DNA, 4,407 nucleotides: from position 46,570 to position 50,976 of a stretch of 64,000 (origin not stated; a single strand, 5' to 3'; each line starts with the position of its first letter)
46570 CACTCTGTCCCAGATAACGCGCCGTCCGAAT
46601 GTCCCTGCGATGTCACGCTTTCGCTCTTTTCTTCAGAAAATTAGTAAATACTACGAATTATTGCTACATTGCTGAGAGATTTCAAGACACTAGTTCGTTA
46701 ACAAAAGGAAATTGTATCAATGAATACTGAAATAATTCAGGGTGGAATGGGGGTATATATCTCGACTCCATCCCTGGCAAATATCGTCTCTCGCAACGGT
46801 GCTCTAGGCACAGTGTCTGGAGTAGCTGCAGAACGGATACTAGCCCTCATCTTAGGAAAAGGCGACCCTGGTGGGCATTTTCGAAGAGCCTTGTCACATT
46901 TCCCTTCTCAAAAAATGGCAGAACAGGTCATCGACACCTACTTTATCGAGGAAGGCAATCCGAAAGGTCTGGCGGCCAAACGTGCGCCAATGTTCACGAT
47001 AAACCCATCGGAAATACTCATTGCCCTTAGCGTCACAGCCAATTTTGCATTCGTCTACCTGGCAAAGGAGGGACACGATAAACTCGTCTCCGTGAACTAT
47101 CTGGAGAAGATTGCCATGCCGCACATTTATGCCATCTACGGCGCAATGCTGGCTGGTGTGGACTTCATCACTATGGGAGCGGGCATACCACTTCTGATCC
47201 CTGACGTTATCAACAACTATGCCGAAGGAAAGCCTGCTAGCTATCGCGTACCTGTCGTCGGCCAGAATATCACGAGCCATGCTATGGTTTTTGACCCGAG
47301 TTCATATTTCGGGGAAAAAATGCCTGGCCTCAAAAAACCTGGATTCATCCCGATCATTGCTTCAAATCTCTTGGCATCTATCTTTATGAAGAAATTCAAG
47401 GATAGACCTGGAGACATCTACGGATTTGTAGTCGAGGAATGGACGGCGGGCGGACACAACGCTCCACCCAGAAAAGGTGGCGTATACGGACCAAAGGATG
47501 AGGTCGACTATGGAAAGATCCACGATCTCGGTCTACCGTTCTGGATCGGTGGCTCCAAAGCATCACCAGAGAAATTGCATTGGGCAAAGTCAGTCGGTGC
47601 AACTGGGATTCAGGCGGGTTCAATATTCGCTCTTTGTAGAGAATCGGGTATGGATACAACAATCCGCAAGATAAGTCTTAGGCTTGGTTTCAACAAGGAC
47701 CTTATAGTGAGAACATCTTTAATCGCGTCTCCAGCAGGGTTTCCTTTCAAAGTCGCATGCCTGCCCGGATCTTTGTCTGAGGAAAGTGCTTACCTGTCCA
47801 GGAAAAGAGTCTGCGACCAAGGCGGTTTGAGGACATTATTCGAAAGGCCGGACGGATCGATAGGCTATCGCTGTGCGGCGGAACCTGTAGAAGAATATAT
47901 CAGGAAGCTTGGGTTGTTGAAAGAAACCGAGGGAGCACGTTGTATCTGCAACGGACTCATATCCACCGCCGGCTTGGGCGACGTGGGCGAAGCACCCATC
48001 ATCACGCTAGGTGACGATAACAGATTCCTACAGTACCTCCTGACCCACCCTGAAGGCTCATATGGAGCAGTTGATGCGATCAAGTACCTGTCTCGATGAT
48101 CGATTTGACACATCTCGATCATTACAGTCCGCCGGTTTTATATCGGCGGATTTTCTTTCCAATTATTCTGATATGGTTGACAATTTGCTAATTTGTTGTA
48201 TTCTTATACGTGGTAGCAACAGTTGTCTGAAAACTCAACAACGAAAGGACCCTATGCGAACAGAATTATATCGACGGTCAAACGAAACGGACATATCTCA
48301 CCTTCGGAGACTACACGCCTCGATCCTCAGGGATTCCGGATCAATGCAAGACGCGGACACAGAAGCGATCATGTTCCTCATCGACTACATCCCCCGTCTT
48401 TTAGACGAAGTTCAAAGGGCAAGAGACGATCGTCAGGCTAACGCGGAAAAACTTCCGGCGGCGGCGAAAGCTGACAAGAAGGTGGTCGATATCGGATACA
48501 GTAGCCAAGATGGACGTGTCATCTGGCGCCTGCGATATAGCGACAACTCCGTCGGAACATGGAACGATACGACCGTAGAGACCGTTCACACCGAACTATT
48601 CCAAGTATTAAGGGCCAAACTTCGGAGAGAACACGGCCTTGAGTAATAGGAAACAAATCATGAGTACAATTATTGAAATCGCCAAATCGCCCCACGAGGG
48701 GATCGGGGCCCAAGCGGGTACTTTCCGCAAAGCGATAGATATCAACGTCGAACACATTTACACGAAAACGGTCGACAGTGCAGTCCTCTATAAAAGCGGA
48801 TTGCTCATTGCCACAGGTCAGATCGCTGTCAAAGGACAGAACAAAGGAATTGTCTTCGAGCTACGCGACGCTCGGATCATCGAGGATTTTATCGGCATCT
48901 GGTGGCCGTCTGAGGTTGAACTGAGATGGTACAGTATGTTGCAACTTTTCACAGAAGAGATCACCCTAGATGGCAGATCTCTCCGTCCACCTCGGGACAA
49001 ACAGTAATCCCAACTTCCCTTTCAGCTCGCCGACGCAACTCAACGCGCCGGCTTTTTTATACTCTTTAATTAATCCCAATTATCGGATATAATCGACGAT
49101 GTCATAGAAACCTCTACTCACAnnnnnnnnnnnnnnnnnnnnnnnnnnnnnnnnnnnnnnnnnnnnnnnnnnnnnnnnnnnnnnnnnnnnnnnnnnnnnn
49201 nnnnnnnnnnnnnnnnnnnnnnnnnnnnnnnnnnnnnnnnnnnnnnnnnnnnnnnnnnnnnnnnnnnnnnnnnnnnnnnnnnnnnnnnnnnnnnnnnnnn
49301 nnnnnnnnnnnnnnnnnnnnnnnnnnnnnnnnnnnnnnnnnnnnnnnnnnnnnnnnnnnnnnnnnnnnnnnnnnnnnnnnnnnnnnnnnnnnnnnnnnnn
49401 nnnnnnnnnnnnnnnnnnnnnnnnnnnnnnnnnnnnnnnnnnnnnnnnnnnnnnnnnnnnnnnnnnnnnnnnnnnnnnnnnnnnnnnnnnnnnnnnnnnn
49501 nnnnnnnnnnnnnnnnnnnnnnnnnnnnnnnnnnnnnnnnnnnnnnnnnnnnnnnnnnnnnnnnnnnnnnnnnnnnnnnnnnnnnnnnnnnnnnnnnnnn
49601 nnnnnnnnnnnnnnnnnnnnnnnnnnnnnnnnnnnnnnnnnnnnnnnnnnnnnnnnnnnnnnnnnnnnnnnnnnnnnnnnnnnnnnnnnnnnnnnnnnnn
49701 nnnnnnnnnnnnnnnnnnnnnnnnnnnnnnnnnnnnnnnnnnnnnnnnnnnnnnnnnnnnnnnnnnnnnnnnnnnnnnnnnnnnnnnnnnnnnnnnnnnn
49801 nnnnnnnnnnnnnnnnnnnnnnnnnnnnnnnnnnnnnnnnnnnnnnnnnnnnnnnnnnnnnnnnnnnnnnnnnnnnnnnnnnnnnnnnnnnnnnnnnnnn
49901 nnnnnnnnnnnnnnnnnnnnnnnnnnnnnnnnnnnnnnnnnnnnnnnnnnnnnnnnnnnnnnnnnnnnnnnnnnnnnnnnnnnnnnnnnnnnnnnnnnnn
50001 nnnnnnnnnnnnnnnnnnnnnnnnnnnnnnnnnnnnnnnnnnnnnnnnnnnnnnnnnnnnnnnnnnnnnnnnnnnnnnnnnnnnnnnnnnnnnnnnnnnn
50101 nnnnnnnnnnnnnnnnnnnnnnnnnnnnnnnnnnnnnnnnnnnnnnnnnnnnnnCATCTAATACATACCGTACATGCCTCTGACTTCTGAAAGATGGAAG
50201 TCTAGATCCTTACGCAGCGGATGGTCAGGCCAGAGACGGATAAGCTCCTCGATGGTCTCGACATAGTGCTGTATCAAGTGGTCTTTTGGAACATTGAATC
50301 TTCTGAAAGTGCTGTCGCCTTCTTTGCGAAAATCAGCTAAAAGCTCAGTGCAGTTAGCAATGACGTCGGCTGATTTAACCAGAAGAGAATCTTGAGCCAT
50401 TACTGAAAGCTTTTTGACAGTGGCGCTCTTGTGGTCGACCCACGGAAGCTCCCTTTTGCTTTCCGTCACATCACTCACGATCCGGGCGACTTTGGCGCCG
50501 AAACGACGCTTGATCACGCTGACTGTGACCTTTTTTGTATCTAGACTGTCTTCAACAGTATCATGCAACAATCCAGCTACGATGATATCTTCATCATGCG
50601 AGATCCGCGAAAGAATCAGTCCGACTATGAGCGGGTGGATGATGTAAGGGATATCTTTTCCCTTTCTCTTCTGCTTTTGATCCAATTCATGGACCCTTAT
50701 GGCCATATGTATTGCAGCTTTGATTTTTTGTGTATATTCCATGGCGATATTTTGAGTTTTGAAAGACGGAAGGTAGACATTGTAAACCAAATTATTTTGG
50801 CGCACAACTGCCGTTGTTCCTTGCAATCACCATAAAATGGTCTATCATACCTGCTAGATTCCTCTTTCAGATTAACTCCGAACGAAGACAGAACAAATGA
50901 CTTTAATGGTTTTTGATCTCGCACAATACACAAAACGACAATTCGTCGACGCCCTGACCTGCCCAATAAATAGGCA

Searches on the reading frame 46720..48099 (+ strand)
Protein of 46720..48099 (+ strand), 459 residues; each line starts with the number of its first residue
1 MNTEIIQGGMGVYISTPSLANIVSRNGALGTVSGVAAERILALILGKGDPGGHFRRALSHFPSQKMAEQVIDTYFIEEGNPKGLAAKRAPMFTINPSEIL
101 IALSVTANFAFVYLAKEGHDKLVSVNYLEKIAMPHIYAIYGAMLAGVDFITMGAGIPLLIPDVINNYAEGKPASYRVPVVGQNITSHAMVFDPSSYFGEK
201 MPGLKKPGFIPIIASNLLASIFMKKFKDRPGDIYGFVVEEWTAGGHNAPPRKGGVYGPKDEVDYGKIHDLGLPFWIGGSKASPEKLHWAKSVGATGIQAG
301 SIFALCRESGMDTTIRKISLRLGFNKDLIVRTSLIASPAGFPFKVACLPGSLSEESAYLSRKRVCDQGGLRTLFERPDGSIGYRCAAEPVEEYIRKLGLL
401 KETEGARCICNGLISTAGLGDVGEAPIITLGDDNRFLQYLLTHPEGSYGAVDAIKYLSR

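Call 59: find_encoding_contigs(protein=window:46720-48099:+, flank=10000, max_places=1)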
Protein window:46720-48099:+ (459 aa): 18 contigs read that carry it; 1 place shown.
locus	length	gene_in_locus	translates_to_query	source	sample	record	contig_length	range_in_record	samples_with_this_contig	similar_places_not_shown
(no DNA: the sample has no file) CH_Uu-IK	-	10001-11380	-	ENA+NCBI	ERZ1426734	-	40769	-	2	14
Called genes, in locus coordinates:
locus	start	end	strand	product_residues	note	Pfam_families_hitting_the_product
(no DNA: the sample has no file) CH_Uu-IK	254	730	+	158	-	-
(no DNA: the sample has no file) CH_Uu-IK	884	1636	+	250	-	-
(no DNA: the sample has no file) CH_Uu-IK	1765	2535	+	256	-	PF13365:Trypsin_2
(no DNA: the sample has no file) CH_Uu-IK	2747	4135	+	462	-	-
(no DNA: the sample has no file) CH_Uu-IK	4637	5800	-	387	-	PF16269:DUF4922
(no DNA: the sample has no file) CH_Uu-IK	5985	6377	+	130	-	-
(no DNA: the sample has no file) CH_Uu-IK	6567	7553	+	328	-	-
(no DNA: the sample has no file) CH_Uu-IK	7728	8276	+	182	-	-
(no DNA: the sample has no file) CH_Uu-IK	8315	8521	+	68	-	-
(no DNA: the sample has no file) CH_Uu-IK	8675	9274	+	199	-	-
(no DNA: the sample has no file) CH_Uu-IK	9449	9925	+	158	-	-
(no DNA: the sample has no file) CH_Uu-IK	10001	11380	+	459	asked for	PF03060:NMO (faint)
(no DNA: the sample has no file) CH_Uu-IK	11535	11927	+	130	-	-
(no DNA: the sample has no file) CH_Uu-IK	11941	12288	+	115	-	-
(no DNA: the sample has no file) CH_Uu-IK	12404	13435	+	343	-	PF04240:Caroten_synth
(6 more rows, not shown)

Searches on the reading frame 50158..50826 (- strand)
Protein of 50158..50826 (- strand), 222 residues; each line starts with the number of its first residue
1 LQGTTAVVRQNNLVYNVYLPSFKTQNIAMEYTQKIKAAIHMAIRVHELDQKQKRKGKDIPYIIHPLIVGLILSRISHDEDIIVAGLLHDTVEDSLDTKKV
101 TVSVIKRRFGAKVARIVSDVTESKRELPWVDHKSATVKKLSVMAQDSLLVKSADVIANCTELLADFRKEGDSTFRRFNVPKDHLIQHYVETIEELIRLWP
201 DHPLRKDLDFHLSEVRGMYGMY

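Call 12: search_protein_families(library=pfam, proteins=[window:50158-50826:-], max_evalue=1)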
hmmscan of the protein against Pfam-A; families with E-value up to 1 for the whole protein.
window:50158-50826:- (222 aa): 2 families
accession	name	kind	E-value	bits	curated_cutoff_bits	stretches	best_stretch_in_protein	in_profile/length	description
PF13328.12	HD_4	-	3.9e-16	59.6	27.2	1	39-161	2-126/156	HD domain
PF01966.28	HD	-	6.5e-07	30.1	22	1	61-157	1-114/116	HD domain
